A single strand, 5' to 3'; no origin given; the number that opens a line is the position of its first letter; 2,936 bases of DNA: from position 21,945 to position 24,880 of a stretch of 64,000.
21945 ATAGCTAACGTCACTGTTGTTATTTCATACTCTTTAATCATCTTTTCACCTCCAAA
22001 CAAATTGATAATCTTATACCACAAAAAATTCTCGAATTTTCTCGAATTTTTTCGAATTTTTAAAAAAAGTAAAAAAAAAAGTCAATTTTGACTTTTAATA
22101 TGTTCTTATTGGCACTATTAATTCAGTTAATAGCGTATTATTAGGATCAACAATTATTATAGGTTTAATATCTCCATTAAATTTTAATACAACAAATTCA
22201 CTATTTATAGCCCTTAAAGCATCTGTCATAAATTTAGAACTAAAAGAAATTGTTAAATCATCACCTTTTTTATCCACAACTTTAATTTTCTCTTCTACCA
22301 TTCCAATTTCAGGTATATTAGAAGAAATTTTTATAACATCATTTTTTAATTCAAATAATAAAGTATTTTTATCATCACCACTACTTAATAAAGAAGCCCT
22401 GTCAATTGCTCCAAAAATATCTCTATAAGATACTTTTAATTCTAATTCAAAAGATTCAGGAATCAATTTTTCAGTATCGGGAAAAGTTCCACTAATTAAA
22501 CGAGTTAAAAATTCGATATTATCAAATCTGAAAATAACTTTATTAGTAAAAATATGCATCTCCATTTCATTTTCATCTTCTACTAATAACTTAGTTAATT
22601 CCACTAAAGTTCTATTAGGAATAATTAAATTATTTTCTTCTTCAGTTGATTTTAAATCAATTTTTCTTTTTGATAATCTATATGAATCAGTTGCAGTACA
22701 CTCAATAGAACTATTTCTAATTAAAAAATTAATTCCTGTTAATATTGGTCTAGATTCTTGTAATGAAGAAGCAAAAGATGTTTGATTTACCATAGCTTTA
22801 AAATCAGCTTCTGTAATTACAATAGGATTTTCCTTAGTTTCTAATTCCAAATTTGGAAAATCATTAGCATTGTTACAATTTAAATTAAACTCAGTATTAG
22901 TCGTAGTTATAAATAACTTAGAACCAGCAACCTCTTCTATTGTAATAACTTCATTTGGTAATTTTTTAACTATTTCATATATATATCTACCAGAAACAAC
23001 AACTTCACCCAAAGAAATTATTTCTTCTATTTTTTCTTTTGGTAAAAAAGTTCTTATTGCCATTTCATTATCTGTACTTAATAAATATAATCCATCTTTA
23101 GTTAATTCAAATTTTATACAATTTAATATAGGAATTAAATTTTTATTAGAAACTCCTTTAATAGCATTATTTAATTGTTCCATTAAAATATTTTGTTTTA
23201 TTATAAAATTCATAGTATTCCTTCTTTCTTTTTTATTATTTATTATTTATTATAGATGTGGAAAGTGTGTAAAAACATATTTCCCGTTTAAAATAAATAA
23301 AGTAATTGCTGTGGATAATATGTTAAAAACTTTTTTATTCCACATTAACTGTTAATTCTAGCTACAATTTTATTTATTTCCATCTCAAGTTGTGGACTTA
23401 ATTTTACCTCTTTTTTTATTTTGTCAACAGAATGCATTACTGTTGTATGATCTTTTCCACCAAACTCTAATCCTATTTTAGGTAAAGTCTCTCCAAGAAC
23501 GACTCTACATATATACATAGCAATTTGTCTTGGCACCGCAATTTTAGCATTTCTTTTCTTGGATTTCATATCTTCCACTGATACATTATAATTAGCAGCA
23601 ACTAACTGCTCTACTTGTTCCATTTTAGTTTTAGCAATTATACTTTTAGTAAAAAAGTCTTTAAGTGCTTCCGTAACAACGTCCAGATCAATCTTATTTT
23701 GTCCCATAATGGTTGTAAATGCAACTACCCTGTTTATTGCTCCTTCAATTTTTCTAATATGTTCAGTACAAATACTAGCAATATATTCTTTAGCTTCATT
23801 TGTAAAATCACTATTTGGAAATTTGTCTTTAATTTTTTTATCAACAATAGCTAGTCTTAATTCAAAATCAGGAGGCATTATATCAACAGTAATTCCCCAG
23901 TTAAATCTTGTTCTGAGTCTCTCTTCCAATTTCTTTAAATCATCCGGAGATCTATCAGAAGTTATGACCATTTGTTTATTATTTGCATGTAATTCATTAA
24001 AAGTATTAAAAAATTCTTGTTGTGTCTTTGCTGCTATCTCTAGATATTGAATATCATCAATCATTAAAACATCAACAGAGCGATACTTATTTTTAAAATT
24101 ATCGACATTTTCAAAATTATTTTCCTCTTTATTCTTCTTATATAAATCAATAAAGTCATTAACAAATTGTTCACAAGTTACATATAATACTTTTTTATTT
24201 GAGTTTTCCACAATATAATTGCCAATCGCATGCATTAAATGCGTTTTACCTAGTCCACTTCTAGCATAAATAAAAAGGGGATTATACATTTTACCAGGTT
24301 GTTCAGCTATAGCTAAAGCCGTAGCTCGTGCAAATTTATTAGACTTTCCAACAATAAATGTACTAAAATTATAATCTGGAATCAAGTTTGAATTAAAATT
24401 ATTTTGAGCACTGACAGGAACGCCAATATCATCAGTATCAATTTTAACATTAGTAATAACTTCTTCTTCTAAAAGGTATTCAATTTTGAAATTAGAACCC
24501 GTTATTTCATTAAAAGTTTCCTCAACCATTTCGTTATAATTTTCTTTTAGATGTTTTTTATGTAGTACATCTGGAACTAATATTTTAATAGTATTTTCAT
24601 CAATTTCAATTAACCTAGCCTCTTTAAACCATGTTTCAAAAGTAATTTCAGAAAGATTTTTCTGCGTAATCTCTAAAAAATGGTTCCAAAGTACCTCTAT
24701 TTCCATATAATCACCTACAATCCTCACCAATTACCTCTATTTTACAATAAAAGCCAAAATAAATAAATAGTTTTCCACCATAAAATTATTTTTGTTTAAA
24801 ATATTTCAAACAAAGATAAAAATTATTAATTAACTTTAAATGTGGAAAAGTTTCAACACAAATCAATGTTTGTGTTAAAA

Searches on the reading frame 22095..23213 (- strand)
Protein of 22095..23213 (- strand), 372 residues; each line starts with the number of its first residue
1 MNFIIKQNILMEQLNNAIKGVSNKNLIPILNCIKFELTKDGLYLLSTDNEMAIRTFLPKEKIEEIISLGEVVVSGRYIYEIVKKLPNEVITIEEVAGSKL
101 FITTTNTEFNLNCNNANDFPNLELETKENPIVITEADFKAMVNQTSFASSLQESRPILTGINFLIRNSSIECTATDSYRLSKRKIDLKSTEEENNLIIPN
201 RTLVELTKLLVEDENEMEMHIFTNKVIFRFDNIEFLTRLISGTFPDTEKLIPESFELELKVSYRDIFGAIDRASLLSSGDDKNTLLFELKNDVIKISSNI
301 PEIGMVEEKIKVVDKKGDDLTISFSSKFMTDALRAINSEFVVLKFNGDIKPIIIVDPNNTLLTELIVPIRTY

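Call 99: search_protein_families(library=pfam, proteins=[window:22095-23213:-], max_evalue=0.00001)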
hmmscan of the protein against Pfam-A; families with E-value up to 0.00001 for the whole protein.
window:22095-23213:- (372 aa): 3 families
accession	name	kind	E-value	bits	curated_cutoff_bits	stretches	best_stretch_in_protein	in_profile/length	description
PF02767.21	DNA_pol3_beta_2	-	8.3e-34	116.8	27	1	134-246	3-116/116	DNA polymerase III beta subunit, central domain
PF00712.24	DNA_pol3_beta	-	1.2e-32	113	24.4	1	1-122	1-119/120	DNA polymerase III beta subunit, N-terminal domain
PF02768.20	DNA_pol3_beta_3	-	2.1e-25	89.3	27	1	249-370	2-121/121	DNA polymerase III beta subunit, C-terminal domain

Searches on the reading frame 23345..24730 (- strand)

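Call 99: search_protein_families(library=pfam, proteins=[window:23345-24730:-], max_evalue=0.00001)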
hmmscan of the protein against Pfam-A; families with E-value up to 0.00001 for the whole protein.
window:23345-24730:- (461 aa): 5 families
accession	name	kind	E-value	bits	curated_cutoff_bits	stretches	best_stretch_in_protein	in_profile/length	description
PF00308.24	Bac_DnaA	-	2.2e-62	210.5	23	1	118-283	3-162/162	Bacterial DnaA ATPAse domain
PF08299.17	Bac_DnaA_C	-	5.3e-28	97.3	31.5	1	371-438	2-69/69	Bacterial dnaA protein helix-turn-helix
PF01695.23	IstB_IS21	-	3.8e-10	40.1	24.1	1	56-261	6-195/238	IstB-like ATP binding protein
PF11638.13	DnaA_N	-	2.6e-08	33.9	24.6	1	14-74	3-64/65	DnaA N-terminal domain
PF13173.12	AAA_14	-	2.7e-06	27.8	27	1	160-288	13-124/129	AAA domain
